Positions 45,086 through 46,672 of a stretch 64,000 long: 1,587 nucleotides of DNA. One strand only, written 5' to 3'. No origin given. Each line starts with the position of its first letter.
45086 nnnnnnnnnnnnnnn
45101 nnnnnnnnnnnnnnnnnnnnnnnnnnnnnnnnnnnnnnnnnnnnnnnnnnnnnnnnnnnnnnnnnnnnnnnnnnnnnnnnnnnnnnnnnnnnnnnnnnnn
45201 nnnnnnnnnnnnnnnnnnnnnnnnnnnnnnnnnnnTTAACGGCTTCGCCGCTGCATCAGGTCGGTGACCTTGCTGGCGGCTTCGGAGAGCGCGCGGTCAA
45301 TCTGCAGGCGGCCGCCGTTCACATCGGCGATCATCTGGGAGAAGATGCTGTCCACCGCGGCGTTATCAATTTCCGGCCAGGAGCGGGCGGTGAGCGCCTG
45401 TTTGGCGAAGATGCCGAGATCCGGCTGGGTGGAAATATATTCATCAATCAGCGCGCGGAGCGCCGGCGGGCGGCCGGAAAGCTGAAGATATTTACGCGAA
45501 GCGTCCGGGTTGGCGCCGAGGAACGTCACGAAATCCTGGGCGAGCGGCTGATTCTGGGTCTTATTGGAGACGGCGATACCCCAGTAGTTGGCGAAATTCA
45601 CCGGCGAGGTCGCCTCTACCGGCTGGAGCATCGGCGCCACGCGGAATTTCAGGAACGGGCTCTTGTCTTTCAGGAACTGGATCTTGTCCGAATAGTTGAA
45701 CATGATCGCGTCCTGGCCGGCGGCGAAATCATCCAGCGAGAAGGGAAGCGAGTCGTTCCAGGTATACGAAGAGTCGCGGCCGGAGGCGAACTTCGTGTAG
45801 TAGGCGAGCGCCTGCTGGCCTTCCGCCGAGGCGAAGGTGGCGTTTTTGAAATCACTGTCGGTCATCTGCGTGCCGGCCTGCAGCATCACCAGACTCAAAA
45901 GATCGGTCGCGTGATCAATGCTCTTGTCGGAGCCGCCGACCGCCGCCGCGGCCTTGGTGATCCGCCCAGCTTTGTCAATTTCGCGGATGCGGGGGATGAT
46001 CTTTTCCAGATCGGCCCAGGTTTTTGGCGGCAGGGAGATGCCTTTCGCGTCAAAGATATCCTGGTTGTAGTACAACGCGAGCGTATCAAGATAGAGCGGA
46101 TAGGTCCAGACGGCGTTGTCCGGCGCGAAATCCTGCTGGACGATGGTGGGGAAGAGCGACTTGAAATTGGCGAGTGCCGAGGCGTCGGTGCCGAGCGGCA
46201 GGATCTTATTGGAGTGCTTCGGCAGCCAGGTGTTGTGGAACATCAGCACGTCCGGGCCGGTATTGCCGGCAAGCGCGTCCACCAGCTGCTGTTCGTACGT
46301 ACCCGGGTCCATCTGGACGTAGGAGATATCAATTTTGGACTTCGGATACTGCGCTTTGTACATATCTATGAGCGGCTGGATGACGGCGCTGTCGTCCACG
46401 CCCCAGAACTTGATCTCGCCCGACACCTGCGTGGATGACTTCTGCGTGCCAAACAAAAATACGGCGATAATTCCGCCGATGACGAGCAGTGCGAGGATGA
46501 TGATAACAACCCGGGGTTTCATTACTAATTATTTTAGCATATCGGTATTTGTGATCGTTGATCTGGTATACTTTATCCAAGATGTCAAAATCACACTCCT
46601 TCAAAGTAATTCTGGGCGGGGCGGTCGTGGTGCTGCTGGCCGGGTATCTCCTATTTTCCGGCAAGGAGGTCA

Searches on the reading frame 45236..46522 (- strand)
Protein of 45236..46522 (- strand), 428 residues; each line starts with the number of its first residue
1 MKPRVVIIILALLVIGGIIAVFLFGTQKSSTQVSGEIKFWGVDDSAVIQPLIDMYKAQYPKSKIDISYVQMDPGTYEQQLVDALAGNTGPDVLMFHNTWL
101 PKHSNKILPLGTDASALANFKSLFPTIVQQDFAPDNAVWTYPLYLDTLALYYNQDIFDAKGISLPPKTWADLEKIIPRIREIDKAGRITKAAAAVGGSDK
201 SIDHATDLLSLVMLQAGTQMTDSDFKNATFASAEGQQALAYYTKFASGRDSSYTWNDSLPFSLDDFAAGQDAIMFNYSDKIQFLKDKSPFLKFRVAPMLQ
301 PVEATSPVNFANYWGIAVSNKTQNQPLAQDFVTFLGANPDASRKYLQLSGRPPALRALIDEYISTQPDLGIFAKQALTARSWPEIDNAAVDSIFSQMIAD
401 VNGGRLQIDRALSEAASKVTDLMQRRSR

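Call 62: search_protein_families(library=pfam, proteins=[window:45236-46522:-], max_evalue=0.1)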
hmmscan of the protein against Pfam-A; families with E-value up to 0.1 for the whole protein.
window:45236-46522:- (428 aa): 4 families
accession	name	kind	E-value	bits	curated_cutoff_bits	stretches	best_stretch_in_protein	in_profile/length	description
PF13416.11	SBP_bac_8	-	1.7e-25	90.8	27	1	51-356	2-263/279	Bacterial extracellular solute-binding protein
PF01547.30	SBP_bac_1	-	6.4e-24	85.9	26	1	47-338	9-303/307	Bacterial extracellular solute-binding protein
PF13343.11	SBP_bac_6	-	0.00081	19.4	24.6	1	90-173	4-87/245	Bacterial extracellular solute-binding protein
PF25763.1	Aurora-A_bind_CEP192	-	0.026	15.4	23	1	239-287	17-64/68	CEP192 Aurora A binding region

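Call 66: find_related_loci(query=A7, collection=metagenome_contigs, flank=10000)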
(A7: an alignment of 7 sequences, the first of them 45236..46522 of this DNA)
Query A7 (428 aa) in metagenome_contigs; peptide patterns used: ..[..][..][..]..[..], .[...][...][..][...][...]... (x = any residue, [..] = any of these).
600 stretches matched a pattern (row limit reached: there are more); 538 encode a relative of the query (tblastn E <= 1e-3); the best 80 are kept; 80 distinct loci.
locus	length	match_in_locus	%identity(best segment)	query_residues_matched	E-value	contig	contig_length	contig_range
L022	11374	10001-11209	57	24-428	2e-161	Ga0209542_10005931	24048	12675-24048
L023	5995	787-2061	54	2-428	2e-161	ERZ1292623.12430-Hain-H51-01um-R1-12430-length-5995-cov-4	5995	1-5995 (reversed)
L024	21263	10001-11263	55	2-424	9e-158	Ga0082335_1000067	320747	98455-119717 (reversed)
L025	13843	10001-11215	53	22-428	9e-145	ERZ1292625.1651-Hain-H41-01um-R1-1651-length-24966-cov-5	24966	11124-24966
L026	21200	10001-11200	54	22-423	2e-144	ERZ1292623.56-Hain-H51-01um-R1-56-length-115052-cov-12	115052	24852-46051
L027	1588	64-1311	50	6-428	5e-150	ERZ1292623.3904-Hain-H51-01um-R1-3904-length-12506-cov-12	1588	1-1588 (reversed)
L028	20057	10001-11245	49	6-426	2e-129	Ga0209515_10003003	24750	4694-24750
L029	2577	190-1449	50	2-424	2e-136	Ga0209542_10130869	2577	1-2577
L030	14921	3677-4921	49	6-426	2e-129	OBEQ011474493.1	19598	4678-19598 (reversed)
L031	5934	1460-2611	49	36-422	1e-128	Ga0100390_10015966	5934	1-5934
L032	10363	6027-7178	49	36-422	2e-128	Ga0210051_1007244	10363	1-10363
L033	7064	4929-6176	46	6-428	1e-127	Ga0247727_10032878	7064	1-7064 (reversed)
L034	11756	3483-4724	48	20-428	8e-124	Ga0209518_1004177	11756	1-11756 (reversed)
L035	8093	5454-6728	49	4-426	1e-123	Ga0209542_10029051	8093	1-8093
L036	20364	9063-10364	45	2-426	2e-122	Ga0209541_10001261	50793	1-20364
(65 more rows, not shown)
